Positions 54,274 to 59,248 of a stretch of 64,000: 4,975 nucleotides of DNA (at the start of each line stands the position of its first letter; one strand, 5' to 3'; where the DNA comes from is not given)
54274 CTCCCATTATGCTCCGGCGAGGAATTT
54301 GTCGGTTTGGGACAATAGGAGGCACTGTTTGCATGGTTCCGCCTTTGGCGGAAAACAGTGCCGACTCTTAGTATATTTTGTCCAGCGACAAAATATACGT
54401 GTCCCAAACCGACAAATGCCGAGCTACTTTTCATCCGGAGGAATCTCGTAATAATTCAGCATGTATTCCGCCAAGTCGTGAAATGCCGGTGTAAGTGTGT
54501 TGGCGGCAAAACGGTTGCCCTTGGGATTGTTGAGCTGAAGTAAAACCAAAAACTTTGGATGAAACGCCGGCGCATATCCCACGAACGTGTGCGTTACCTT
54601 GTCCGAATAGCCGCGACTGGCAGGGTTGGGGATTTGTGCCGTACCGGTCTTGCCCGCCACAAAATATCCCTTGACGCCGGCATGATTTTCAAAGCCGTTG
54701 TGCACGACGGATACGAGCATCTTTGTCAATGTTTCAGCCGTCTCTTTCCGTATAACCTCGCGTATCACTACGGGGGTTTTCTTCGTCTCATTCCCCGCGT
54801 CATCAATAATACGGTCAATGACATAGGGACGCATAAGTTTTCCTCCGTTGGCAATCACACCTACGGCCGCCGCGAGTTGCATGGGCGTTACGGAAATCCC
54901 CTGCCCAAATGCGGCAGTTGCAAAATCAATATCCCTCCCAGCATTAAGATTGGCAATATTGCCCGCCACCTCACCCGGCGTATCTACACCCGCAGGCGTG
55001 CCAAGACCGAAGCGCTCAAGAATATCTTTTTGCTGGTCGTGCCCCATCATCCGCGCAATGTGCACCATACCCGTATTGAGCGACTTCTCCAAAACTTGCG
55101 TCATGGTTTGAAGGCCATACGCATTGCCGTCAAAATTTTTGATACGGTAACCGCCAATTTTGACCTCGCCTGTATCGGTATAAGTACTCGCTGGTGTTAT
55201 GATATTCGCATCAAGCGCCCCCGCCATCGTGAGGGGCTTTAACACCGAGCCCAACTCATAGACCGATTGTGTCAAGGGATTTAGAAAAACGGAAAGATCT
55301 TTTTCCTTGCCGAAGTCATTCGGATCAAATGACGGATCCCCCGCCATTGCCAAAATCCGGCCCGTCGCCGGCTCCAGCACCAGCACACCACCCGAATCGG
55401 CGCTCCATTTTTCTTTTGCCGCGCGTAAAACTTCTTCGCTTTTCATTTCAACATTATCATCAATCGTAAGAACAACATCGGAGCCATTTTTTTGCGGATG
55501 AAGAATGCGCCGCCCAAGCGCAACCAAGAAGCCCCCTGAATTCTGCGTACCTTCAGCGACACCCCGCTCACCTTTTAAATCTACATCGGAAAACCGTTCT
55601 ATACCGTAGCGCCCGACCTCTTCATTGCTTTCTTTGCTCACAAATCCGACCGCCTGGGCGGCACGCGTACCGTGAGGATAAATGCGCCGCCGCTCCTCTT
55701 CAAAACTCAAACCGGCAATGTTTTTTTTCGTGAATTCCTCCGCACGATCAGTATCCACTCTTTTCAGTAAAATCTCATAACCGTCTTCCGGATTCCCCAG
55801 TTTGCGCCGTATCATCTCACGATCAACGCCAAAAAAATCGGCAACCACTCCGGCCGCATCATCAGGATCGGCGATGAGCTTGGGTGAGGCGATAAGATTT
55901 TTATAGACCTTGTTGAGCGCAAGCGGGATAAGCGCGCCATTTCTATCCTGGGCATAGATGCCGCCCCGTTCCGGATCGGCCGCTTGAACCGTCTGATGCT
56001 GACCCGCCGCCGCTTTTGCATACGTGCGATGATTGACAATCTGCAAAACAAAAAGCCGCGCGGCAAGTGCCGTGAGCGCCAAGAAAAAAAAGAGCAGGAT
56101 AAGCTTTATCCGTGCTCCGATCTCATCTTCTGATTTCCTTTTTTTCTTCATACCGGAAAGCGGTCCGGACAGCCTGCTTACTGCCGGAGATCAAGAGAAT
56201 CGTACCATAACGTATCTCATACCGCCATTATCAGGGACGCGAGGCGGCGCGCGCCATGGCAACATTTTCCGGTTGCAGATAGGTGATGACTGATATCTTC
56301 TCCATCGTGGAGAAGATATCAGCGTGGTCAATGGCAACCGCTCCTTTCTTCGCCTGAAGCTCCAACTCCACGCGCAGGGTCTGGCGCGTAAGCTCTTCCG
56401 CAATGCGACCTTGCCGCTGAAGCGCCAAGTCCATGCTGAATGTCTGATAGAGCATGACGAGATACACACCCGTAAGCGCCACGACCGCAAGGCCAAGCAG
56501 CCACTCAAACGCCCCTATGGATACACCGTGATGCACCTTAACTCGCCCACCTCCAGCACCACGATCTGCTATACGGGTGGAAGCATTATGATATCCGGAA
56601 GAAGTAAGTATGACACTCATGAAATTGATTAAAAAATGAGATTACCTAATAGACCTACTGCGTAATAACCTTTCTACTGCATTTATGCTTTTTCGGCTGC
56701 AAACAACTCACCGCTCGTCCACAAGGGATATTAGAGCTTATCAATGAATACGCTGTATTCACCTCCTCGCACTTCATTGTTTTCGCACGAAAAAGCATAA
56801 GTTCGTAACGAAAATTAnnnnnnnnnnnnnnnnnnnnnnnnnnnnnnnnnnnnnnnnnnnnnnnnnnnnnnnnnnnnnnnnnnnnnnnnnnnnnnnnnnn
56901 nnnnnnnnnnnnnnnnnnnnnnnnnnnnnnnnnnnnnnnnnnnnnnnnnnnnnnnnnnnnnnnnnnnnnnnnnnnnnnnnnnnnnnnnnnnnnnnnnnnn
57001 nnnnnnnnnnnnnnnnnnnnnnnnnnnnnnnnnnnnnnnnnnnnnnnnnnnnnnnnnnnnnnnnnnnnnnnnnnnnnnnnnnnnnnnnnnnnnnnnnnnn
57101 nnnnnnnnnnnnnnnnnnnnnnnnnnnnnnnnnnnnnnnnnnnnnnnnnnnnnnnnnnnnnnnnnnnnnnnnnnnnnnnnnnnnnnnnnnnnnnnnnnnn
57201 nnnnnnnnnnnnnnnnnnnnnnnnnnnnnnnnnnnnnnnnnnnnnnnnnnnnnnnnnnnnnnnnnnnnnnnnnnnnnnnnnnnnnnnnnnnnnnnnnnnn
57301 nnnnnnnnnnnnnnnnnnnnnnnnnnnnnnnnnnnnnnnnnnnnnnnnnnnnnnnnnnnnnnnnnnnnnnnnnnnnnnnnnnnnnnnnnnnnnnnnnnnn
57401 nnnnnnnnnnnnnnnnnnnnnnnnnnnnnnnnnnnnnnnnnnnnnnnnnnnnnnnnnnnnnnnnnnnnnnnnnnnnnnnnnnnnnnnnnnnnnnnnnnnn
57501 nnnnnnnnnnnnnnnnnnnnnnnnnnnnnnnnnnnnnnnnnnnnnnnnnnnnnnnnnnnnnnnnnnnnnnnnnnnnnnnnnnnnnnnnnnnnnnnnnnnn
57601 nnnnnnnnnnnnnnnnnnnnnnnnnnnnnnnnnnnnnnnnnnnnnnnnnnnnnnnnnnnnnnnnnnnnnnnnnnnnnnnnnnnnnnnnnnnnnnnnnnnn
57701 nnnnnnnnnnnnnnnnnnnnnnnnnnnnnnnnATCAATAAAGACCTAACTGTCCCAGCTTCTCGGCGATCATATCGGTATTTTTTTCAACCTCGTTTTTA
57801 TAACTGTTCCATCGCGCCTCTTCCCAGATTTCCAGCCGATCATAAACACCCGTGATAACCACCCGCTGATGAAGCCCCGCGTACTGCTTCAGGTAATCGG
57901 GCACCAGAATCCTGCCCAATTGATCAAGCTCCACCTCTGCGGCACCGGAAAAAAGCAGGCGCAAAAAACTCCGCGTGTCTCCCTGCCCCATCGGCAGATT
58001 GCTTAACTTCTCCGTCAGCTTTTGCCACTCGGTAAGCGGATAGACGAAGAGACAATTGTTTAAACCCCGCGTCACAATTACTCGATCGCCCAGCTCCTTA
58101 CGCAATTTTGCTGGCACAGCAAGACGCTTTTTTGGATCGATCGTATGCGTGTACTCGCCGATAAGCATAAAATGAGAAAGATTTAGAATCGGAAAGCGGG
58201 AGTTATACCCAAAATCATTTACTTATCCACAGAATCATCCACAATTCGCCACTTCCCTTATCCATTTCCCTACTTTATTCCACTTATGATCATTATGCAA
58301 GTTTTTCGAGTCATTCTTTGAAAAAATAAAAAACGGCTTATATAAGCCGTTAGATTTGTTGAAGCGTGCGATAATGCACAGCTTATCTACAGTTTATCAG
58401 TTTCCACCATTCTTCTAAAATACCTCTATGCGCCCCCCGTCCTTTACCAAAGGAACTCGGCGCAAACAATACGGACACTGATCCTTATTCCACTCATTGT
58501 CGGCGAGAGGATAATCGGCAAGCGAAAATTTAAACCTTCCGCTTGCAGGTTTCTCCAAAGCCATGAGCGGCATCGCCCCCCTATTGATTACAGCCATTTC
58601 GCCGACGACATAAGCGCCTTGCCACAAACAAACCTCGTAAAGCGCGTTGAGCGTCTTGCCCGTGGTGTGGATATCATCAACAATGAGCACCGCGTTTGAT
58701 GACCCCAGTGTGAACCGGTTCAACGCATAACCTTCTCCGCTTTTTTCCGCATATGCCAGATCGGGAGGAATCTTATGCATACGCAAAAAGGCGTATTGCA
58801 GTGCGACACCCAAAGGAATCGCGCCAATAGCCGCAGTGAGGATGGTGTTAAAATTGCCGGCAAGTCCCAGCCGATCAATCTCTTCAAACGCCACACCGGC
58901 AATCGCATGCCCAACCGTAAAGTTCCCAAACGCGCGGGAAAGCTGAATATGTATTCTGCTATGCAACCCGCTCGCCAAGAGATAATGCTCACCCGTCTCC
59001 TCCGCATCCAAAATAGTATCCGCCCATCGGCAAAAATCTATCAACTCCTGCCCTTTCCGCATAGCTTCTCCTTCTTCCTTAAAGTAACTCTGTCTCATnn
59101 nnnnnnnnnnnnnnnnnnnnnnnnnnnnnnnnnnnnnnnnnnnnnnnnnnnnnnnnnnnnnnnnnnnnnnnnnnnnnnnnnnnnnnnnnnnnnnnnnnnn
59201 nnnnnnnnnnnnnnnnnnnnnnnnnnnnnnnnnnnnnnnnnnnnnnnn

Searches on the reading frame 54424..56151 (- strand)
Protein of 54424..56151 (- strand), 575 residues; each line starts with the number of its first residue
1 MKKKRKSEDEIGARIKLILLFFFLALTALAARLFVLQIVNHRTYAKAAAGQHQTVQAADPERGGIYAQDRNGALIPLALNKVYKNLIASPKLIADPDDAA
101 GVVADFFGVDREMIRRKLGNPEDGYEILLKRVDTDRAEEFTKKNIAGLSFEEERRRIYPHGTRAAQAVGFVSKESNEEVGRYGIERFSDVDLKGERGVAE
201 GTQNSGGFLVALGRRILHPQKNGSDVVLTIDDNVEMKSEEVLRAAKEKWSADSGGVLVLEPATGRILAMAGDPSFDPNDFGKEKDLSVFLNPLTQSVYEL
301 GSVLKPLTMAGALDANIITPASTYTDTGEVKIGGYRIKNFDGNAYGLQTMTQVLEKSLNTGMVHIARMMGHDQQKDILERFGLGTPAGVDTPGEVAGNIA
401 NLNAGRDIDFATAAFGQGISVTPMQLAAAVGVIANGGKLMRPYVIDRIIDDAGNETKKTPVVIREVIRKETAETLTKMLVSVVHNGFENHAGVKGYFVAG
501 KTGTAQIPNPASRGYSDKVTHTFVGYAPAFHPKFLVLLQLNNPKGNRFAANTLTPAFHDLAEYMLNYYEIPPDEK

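Call 64: search_protein_families(library=pfam, proteins=[window:54424-56151:-], max_evalue=0.00001)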
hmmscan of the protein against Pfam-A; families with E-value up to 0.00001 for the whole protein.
window:54424-56151:- (575 aa): 2 families
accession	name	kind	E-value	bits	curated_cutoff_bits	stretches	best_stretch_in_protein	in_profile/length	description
PF00905.27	Transpeptidase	-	5.8e-72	242.9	22.1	1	254-559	1-296/299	Penicillin binding protein transpeptidase domain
PF03717.20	PBP_dimer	-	1.8e-12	48.5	24.4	1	59-207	3-173/180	Penicillin-binding Protein dimerisation domain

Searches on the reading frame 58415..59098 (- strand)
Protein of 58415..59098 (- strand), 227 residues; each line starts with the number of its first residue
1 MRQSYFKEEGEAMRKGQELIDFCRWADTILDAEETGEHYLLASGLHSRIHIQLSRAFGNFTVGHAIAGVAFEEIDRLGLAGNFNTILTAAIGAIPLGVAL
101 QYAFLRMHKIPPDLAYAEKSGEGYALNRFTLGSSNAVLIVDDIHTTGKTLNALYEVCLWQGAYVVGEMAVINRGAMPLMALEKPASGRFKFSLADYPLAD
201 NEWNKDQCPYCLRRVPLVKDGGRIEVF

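Call 79: search_protein_families(library=pfam, proteins=[window:58415-59098:-], max_evalue=0.001)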
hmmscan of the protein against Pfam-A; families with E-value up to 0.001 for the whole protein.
window:58415-59098:- (227 aa): 1 family
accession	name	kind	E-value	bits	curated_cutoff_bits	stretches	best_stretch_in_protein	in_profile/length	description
PF00156.33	Pribosyltran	-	0.00019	21.3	26.3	1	129-175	82-128/158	Phosphoribosyl transferase domain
